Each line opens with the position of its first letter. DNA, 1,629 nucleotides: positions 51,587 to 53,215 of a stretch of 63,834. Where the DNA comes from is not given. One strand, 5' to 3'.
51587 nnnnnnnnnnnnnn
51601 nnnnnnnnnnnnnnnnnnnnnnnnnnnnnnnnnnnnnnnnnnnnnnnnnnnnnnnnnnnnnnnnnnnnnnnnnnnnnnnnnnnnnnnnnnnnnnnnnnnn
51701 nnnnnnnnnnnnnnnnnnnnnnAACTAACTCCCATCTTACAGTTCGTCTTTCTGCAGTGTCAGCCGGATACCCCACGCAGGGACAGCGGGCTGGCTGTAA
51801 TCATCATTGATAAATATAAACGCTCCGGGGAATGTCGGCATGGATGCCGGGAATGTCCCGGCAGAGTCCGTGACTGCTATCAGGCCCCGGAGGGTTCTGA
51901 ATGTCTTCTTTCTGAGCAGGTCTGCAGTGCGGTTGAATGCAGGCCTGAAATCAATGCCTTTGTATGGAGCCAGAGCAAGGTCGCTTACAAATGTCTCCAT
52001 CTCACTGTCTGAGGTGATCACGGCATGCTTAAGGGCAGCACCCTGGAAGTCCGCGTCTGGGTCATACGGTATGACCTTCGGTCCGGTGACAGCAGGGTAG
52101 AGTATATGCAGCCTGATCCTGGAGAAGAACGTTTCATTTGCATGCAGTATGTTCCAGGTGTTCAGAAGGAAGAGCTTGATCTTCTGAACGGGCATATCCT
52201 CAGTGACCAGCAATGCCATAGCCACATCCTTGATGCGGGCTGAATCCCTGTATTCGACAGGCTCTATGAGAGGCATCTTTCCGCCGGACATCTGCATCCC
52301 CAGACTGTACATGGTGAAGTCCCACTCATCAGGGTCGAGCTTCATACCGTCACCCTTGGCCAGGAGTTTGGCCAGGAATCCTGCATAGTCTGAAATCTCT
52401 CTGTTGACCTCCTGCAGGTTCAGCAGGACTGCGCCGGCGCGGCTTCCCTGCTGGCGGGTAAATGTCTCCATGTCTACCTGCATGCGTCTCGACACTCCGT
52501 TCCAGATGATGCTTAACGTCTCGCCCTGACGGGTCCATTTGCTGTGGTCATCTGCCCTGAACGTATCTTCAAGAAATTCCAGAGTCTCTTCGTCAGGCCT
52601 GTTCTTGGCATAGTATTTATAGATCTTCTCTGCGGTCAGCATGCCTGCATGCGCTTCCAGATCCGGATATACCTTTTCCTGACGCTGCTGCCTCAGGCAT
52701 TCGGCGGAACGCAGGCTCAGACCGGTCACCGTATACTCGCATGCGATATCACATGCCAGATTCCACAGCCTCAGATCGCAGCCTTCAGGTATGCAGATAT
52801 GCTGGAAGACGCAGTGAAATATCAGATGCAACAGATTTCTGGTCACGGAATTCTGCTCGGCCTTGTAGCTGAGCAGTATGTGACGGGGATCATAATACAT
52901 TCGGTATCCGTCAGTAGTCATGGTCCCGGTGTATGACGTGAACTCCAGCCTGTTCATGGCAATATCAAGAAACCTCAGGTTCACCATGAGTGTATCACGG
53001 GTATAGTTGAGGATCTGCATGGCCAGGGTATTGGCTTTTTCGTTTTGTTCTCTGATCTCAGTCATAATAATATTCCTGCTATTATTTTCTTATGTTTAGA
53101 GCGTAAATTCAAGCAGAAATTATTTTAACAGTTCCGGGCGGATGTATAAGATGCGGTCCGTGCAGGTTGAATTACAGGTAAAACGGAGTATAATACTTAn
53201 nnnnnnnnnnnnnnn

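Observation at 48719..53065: Tight cytoplasmic three-gene operon: degenerate DUF2201 (metallopeptidase-like plus VWA-like) protein, signal-less BspA-type LRR protein and AAA+ ATPase. This is the best candidate for an undescribed system.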

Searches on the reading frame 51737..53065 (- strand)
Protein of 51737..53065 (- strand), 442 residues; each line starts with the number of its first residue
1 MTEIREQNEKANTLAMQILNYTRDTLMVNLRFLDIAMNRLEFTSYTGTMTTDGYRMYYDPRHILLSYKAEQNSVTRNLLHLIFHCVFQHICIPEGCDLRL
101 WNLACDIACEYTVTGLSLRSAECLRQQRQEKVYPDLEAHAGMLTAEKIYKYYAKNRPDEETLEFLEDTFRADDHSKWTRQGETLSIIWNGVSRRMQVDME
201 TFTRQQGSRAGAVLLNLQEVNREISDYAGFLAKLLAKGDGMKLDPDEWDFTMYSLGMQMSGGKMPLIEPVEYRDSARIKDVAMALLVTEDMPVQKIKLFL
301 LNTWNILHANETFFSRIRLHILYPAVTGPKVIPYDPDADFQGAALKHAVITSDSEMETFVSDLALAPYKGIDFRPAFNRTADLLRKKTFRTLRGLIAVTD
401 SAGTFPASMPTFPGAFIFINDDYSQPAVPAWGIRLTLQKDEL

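Call 3: search_protein_families(library=pfam, proteins=[window:51737-53065:-], max_evalue=0.01)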
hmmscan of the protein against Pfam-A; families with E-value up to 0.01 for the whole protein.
window:51737-53065:- (442 aa): 1 family
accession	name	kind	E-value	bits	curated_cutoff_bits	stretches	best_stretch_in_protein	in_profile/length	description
PF13203.12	DUF2201_N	-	1.2e-07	32.1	23.2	1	44-152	33-134/271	Putative metallopeptidase domain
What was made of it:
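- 51737..53065 (-): Gene 1, a DUF2201-type adaptor of 442 aa. It has an N-terminal helical zincin-like domain and a C-terminal VWA fold. Pfam DUF2201_N at 1.2e-7 (call 3).
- On DUF2201 (PF13203 + PF09967): 32.1 bits against a cutoff of 23.2 (call 3).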

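Call 4: search_protein_families(library=ncbifam, proteins=[window:51737-53065:-], max_evalue=0.01)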
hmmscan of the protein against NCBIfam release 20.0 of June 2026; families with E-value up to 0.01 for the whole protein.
window:51737-53065:- (442 aa): 0 families

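Call 9: find_homologous_proteins(query=window:51737-53065:-, max_evalue=0.00001)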
Query window:51737-53065:- (442 aa): 118 proteins with E <= 0.00001 among 6841 candidates.
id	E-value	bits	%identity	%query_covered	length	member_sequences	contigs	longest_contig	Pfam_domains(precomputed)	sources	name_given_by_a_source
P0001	0.0e+0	1017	100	100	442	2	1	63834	PF13203.13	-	-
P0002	1.2e-235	800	78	100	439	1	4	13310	PF13203.13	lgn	-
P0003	1.3e-184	632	63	100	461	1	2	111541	PF13203.13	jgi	-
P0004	1.5e-179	615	63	94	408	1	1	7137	PF13203.13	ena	-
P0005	1.1e-151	523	52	100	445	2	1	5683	-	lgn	-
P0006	5.9e-151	521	53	100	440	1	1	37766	-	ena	-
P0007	6.1e-149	514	53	98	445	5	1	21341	-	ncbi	-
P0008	1.0e-148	514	53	98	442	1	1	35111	-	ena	-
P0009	1.5e-146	506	51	98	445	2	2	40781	PF13203.13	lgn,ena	-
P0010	6.3e-146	504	51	98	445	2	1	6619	-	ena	-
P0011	1.9e-122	427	46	99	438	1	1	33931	-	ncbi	-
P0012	2.6e-119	417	46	98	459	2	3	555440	-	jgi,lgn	jgi:hypothetical protein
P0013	3.8e-118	413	45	99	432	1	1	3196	PF13203.13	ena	-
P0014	6.2e-116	406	45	98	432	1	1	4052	PF13203.13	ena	-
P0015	2.9e-115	403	44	99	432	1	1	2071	PF13203.13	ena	-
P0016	1.8e-107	378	42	98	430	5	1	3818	PF13203.13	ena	-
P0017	6.8e-106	372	44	99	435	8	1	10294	PF13203.13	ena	-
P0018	3.8e-104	367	44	98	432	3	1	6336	PF13203.13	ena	-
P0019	1.9e-103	364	41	98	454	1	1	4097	PF13203.13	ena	-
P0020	2.1e-103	364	43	100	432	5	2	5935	PF13203.13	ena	-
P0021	7.5e-103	362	41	98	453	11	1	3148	PF13203.13,PF09967.16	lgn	-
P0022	1.1e-102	362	41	98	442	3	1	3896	PF13203.13,PF09967.16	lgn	-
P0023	1.7e-102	361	43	99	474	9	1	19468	PF13203.13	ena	-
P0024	3.0e-102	360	42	98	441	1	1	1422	PF13203.13,PF09967.16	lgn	-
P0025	5.8e-102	360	42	100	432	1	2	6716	PF13203.13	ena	-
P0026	2.6e-101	357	40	98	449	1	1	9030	PF13203.13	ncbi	-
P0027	5.0e-101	356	40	100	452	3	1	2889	PF13203.13,PF09967.16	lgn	-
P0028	7.2e-101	356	42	100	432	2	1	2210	PF13203.13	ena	-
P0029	7.7e-101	356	43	98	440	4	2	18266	PF13203.13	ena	-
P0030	2.3e-100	354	40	100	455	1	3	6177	PF13203.13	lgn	-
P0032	3.1e-100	354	42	100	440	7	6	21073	PF13203.13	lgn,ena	-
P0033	6.1e-100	353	41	98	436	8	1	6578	PF13203.13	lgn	-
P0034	6.3e-100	353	41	98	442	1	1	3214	PF13203.13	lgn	-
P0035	9.5e-100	352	42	100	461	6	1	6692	PF13203.13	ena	-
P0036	1.3e-99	352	41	98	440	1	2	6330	PF13203.13,PF09967.16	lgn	-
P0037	1.4e-99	352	42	98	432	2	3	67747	PF13203.13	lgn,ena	-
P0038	3.4e-99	350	41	98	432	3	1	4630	PF13203.13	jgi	-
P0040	6.4e-99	349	41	99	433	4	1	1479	PF13203.13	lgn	-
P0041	1.5e-98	348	39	99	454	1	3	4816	PF13203.13,PF09967.16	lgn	-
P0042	1.7e-98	348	40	98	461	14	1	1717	PF13203.13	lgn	-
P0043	1.9e-98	348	41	98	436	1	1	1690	PF13203.13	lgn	-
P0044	3.8e-98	347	40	98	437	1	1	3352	PF13203.13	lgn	-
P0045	1.5e-97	345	41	99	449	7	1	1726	PF13203.13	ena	-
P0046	3.0e-97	344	40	100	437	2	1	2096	PF13203.13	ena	-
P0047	1.5e-96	342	41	98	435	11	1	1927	PF13203.13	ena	-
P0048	3.4e-96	341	39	98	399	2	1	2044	PF13203.13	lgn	-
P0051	1.2e-95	339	39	98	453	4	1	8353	PF13203.13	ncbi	-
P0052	2.7e-94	334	37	98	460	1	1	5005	PF13203.13,PF09967.16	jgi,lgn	jgi:predicted metal-dependent peptidase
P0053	5.6e-94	333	40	98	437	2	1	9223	PF13203.13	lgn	-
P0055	3.7e-93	331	42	98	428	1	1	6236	PF13203.13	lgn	-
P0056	4.6e-93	330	39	98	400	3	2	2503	PF13203.13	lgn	-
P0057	5.1e-92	327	39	98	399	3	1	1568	PF13203.13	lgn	-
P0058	1.0e-91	326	40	98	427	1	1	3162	PF13203.13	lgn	-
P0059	1.9e-91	325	36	99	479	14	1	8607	PF13203.13,PF09967.16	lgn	-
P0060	2.7e-91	324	39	98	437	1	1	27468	PF13203.13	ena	-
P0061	2.7e-91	324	40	100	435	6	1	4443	PF13203.13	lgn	-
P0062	6.6e-91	323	33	99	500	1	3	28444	PF13203.13,PF09967.16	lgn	-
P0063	7.4e-91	323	39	98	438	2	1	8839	PF13203.13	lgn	-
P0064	8.4e-90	319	38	99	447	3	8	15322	PF13203.13,PF09967.16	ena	-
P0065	5.4e-86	307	36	98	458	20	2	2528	PF13203.13,PF09967.16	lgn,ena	-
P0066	1.5e-85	305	35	99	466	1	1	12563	PF13203.13,PF09967.16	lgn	-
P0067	1.1e-84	303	35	62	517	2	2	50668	PF13203.13,PF09967.16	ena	-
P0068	3.5e-84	301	35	100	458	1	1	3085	PF13203.13,PF09967.16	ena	-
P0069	3.6e-84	301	38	59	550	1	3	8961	PF13203.13,PF09967.16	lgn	-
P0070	1.4e-83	299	38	59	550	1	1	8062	PF13203.13,PF09967.16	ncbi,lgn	-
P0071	2.3e-83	298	34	100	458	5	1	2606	PF13203.13,PF09967.16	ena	-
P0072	8.3e-83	296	33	98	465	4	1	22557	PF13203.13,PF09967.16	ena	-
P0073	1.2e-82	296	35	100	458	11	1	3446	PF13203.13,PF09967.16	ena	-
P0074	1.4e-82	296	30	97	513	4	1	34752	PF13203.13,PF09967.16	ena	-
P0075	3.2e-82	294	36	98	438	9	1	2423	PF13203.13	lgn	-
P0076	7.1e-82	293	34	99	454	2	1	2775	PF13203.13,PF09967.16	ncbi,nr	ncbi:MAG: metallopeptidase [Ruminococcus sp.]|nr:metallopeptidase [Ruminococcus sp.]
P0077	7.4e-80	287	34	100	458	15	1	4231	PF13203.13,PF09967.16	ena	-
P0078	8.4e-80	286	34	97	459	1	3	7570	PF13203.13,PF09967.16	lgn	-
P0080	3.6e-74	268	33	99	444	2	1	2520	PF13203.13,PF09967.16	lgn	-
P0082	2.9e-72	262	35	100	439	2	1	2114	PF13203.13,PF09967.16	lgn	-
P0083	4.3e-72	261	30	61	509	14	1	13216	PF13203.13,PF09967.16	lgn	-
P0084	3.5e-70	255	33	97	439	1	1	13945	PF13203.13,PF09967.16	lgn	-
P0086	3.5e-69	252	33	99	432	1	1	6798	PF13203.13,PF09967.16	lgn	-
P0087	7.2e-69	250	34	97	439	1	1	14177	PF13203.13,PF09967.16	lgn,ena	-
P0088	1.4e-67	246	32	98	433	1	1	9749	PF13203.13,PF09967.16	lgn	-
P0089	1.6e-67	246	32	98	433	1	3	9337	PF13203.13,PF09967.16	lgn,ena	-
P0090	1.1e-65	240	30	58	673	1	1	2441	PF13519.13,PF13203.13,PF09967.16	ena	-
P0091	2.4e-60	222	30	100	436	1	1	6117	PF13203.13,PF09967.16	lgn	-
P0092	2.7e-60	222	28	98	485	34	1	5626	PF13203.13,PF09967.16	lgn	-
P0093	2.8e-60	222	30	96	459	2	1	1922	PF13203.13,PF09967.16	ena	-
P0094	2.8e-59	219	30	99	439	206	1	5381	PF13519.13,PF09967.16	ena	-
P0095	9.5e-58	214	31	99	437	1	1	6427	PF13203.13,PF09967.16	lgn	-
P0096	1.7e-55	206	30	99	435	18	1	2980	PF13203.13,PF09967.16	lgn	-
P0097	2.0e-54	203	30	99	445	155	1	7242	PF13203.13,PF09967.16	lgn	-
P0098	3.4e-54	202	29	99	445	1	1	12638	PF13203.13,PF09967.16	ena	-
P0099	5.8e-54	201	31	100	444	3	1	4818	PF09967.16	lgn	-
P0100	4.6e-53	198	29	100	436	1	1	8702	PF09967.16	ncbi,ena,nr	ncbi:MAG: metallopeptidase [Roseburia sp.]|nr:metallopeptidase [Roseburia sp.]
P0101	1.2e-52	197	29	99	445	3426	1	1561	PF13203.13,PF09967.16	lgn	-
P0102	2.3e-51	193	28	100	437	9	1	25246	PF09967.16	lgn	-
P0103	2.9e-51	192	29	100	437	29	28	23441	PF09967.16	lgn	-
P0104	3.9e-49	185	26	99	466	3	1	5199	PF13203.13,PF09967.16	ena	-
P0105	2.0e-48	183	27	100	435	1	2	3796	PF09967.16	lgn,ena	-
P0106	2.8e-48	183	30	99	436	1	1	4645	PF09967.16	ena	-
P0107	3.2e-48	182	30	99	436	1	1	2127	PF09967.16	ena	-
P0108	3.9e-48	182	26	100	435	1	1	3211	PF09967.16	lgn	-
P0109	4.4e-48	182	30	99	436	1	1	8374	PF09967.16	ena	-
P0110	8.6e-46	174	30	58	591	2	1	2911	PF13203.13,PF09967.16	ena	-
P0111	1.4e-40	157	26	98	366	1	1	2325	PF09967.16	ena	-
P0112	1.5e-39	154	28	87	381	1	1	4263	PF13203.13,PF09967.16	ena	-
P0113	1.8e-39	154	30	72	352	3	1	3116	PF13203.13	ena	-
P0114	5.3e-39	152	28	85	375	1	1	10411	PF13203.13,PF09967.16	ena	-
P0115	1.0e-38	151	30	71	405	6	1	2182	PF13203.13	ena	-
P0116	6.2e-38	149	32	61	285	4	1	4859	PF13203.13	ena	-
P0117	3.9e-35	139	31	63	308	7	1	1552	PF13203.13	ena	-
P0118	4.6e-35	139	30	63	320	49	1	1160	PF13203.13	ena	-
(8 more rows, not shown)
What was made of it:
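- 51737..53065 (-): 118 homologues were found in call 9.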

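Call 12: find_related_loci(query=A1, collection=genome_contigs, flank=7000)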
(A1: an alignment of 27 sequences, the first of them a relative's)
Query A1 (442 aa) in genome_contigs; peptide patterns used: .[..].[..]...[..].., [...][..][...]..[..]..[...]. (x = any residue, [..] = any of these).
600 stretches matched a pattern (row limit reached: there are more); 597 encode a relative of the query (tblastn E <= 1e-3); the best 80 are kept; 80 distinct loci.
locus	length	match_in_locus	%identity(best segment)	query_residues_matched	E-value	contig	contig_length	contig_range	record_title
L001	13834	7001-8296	46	4-442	1e-131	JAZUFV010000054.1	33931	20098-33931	MAG: Lachnospiraceae bacterium isolate T1900045291_TH20190061.MAGScoT_cleanbin_000029 SGB_6035_k141_385568, whole genome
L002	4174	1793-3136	39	10-442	1e-112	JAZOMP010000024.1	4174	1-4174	MAG: Acutalibacteraceae bacterium isolate T1900045646_YK20190340.MAGScoT_cleanbin_000036 SGB_8170_k141_2341687, whole ge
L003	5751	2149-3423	39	10-442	1e-107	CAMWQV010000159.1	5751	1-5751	MAG TPA_asm: uncultured Clostridia bacterium isolate SRR14411283_bin.13_metawrap_v1.3_MAG genome assembly, contig: NODE.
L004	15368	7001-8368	38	6-442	2e-105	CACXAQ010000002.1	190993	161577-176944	MAG: Ruminococcaceae bacterium isolate RUG11086 genome assembly, contig: RUG11086_asm_2, whole genome shotgun sequence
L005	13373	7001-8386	38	2-442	2e-105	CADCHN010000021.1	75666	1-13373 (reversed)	MAG: Ruminococcaceae bacterium isolate RUG14654 genome assembly, contig: RUG14654_asm_21, whole genome shotgun sequence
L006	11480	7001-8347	39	10-442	4e-105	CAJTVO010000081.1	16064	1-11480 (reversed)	MAG TPA_asm: uncultured Oscillospiraceae bacterium isolate MGBC109106 genome assembly, contig: MGBC109106.81, whole geno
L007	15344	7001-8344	38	5-442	7e-105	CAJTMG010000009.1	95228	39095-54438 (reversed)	MAG TPA_asm: uncultured Oscillibacter sp. isolate MGBC104027 genome assembly, contig: MGBC104027.9, whole genome shotgun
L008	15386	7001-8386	37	7-442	6e-105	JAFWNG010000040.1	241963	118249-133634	MAG: Solobacterium sp. isolate RGIG5894 Sheep_Jejunum-5__c166589, whole genome shotgun sequence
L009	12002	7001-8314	39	10-442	5e-103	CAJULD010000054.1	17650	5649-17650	MAG TPA_asm: uncultured Oscillospiraceae bacterium isolate MGBC153020 genome assembly, contig: MGBC153020.54, whole geno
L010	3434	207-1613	36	1-442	2e-104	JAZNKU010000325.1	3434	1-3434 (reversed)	MAG: Eubacteriales bacterium isolate T1900044673_TS20190139.MAGScoT_cleanbin_000051 SGB_1607_k141_555558, whole genome s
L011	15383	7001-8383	37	5-442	4e-101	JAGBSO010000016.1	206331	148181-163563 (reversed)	MAG: Clostridia bacterium isolate RGIG9408 Yak_Cecum-1__c185840, whole genome shotgun sequence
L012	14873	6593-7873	41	3-442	2e-101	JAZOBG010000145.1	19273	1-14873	MAG: Oscillospiraceae bacterium isolate T1900044758_TS20190224.MAGScoT_cleanbin_000079 SGB_2329_k141_2539682, whole geno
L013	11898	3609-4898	39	9-442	2e-100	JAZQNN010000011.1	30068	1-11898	MAG: Lachnospiraceae bacterium isolate T1900045246_TH20190016.MAGScoT_cleanbin_000014 SGB_5633_k141_888254, whole genome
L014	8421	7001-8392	35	1-442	3e-100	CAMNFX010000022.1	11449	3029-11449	MAG: uncultured Lachnospiraceae bacterium isolate SRR873597_bin.17_metaWRAP_v1.3_MAG genome assembly, contig: NODE.15244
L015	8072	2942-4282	38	12-442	8e-100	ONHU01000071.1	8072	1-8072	uncultured Clostridiales bacterium isolate RUG321 genome assembly, contig: scaffold_6978, whole genome shotgun sequence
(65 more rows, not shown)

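Call 18: search_solved_structures(query=A1, max_evalue=1)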
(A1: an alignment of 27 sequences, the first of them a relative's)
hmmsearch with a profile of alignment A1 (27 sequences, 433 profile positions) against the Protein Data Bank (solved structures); distinct sequences matched with E-value up to 1: 0.

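Call 22: search_protein_families(library=padloc, proteins=[window:51737-53065:-], max_evalue=0.1)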
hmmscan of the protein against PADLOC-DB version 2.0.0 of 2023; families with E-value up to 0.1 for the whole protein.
window:51737-53065:- (442 aa): 0 families

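Call 23: search_protein_families(library=phrogs, proteins=[window:51737-53065:-], max_evalue=0.01)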
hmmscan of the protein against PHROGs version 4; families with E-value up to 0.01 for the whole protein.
window:51737-53065:- (442 aa): 1 family
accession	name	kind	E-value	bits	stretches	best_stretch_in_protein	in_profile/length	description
phrog_1314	-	DNA, RNA and nucleotide metabolism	1.7e-13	51.4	1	12-161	8-150/394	HNH endonuclease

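Call 37: predict_structure(alignment_id=A1)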
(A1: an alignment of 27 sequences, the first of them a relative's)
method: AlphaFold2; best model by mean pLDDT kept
length: 442 residues; sequences in the alignment: 27
mean_pLDDT: 82.0   pTM: 0.64
mean pLDDT of the five models: 82.0, 82.0, 81.7, 79.9, 78.0
residues with pLDDT >= 90: 183; 70-90: 172; 50-70: 61; < 50: 26
segments of 3 or more residues with pLDDT < 50: 239-248, 264-275
pLDDT, mean of each block of 10 residues (from residue 1): 79 94 90 88 92 94 94 94 95 91 96 90 91 90 89 93 95 86 85 86 57 84 70 68 47 56 48 58 88 88 88 84 71 57 81 93 79 87 89 89 85 85 70 76 60
secondary structure, 60 per line:
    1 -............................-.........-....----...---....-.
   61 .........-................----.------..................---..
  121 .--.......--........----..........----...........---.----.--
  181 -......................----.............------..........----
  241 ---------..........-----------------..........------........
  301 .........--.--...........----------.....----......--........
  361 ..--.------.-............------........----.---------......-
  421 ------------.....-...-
elements in order: H2-29 H31-39 E41-44 E49-51 E55-58 H60-69 H71-86 H98-115 H124-130 H133-140 H145-154 H159-169 H182-203 H208-220 H227-236 H250-259 E277-286 H293-309 E315-325 H336-340 E345-350 H353-362 H374-385 E392-399 E414-419 E433-437
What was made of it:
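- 51737..53065 (-): The AF2 model has pLDDT 82 (call 37).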

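Call 42: fold_search(model_id=the predicted structure, library=pdb)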
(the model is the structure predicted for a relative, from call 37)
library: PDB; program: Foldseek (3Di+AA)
matches with E <= 10: 564; with E <= 0.001: 2
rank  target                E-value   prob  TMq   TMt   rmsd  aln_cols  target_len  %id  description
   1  6fpy_A                8.4e-04  1.00  0.23  0.18   6.4       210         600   10  Inter-alpha-inhibitor heavy chain 1, wild type (released 2019-02-27)
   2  6fpy_B                9.9e-04  1.00  0.21  0.16   5.4       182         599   12  Inter-alpha-inhibitor heavy chain 1, wild type (released 2019-02-27)
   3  6tyv_A                1.2e-03  1.00  0.23  0.41   6.8       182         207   12  Structure of Ku80 von Willebrand domain complexed with WRN Ku Binding Motif (released 2019-11-27)
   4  7lt3_B                1.3e-03  1.00  0.23  0.19   5.5       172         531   13  NHEJ Long-range synaptic complex (released 2021-04-14)
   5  6tyx_A                1.5e-03  1.00  0.22  0.41   5.8       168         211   13  Structure of Ku80 von Willebrand domain S229A mutant complexed with XLF Ku Binding Motif (released 2019-11-27)
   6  6fpz_A                2.2e-03  1.00  0.24  0.18   5.2       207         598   11  Inter-alpha-inhibitor heavy chain 1, D298A (released 2019-02-27)
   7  6tyt_A                2.2e-03  1.00  0.23  0.42   6.4       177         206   14  Structure of Ku80 von Willebrand domain S229A mutant complexed with APLF and XLF Ku Binding Motif (released 2019-11-27)
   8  9n82_b                2.6e-03  1.00  0.21  0.19   6.8       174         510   10  The ligation (AMP-Lys) complex in the NHEJ pathway (released 2025-04-23)
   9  9n81_B                2.7e-03  1.00  0.23  0.20   5.7       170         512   11  A gap-filling complex with Pol mu engaged in the NHEJ Pathway (released 2025-04-23)
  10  6tyu_A                2.9e-03  1.00  0.23  0.42   5.6       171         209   12  Structure of Ku80 von Willebrand domain complexed with MRI Ku Binding Motif (released 2019-11-27)
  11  3nif_D                3.1e-03  1.00  0.24  0.23   8.2       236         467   11  The Closed Headpiece of Integrin IIb 3 and its Complex with an IIb 3 -Specific Antagonist That Does Not Induce Opening (released 2010-12-22)
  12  9a88_D                3.1e-03  0.97  0.21  0.24  18.2       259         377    7  Structure of the pre-incision complex in nucleotide excision repair   (released 2024-10-09)
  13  7zwa_B                3.6e-03  1.00  0.21  0.18   7.2       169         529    9  CryoEM structure of Ku heterodimer bound to DNA and PAXX (released 2023-05-31)
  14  7y1t_B                3.8e-03  1.00  0.26  0.32   7.7       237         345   14  Complex of integrin alphaV/beta8 and L-TGF-beta1 at a ratio of 1:2 (released 2022-08-31)
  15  3vi3_D                3.8e-03  1.00  0.25  0.26   7.5       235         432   12  Crystal structure of alpha5beta1 integrin headpiece (ligand-free form) (released 2012-02-22)
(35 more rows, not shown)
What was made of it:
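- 51737..53065 (-): Its C-terminal half matches VWA domains (ITIH1, Ku80 vWA, integrin I domains; call 42).
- On MoxR/AAA_5 ATPase with VWA partner: In the AF2 model (pLDDT 82), residues about 277-437 match VWA domains in the PDB (calls 37, 42).
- On DUF2201 (PF13203 + PF09967): More distant relatives do carry it (call 9), and the fold is VWA (call 42).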

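Call 45: search_dna_similar(query=window:51737-53065:-, collection=phages, mode=protein, max_rows=30, max_evalue=0.001)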
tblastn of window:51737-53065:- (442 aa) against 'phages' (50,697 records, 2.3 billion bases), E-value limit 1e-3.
Records with a match: 10; places in all: 10; records where one place covers at least 80% of the query: 5.
Best place of each record, by identity: <60% 10.
By first word of the organism name: Bacteriophage 9; Sinorhizobium 1.
By host as written in the record: - 9; Sinohrizobium meliloti NRRL L-50 1.
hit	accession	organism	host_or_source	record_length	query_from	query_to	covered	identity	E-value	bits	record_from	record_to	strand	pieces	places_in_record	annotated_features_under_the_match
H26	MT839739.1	Bacteriophage sp.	human fecal samples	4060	1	442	100%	30.4%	2e-69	244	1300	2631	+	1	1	record has no annotation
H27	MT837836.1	Bacteriophage sp.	human fecal samples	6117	8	442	98%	30.7%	1e-71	251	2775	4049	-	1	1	record has no annotation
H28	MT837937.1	Bacteriophage sp.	human fecal samples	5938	14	442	97%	30.0%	7e-63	225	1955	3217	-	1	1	record has no annotation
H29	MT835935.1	Bacteriophage sp.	human fecal samples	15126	9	440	98%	26.8%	3e-45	174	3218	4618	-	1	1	record has no annotation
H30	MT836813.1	Bacteriophage sp.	human fecal samples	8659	15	432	95%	25.4%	1e-37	152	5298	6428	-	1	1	record has no annotation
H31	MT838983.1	Bacteriophage sp.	human fecal samples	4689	142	442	68%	32.2%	3e-53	197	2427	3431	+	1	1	record has no annotation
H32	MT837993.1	Bacteriophage sp.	human fecal samples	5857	158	442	64%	31.8%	1e-41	163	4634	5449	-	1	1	record has no annotation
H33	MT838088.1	Bacteriophage sp.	human fecal samples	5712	14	227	48%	28.0%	1e-19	98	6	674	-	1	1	record has no annotation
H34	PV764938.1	Sinorhizobium phage Phosso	Sinohrizobium meliloti NRRL L-50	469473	12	155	33%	26.5%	2e-4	50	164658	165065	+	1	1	hypothetical protein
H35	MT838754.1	Bacteriophage sp.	human fecal samples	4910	354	435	19%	31.7%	9e-8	61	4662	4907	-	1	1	record has no annotation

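Call 46: get_annotated_region(hit=H34, flank=3000)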
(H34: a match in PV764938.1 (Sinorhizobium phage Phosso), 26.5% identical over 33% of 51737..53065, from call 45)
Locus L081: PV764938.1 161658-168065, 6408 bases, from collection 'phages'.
description: Sinorhizobium phage Phosso, complete genome.
organism: Sinorhizobium phage Phosso (NCBI taxid 3435197)
taxonomy: Viruses
host: Sinohrizobium meliloti NRRL L-50; source: soil; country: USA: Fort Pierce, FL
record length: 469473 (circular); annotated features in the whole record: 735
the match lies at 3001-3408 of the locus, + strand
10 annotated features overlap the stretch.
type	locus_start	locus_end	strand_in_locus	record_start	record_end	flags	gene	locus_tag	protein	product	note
CDS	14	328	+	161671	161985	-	-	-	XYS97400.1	hypothetical protein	242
CDS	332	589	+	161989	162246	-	-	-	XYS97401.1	glutaredoxin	243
CDS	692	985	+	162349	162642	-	-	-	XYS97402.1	hypothetical protein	244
CDS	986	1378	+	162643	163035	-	-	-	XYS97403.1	hypothetical protein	245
CDS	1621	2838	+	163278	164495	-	-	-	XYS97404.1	AAA-ATPase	246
CDS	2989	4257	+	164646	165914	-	-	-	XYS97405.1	hypothetical protein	247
CDS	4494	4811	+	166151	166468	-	-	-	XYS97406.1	hypothetical protein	248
CDS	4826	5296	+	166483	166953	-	-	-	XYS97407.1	acetyltransferase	249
CDS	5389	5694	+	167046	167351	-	-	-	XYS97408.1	hypothetical protein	250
CDS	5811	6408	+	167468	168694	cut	-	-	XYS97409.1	RNA ligase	251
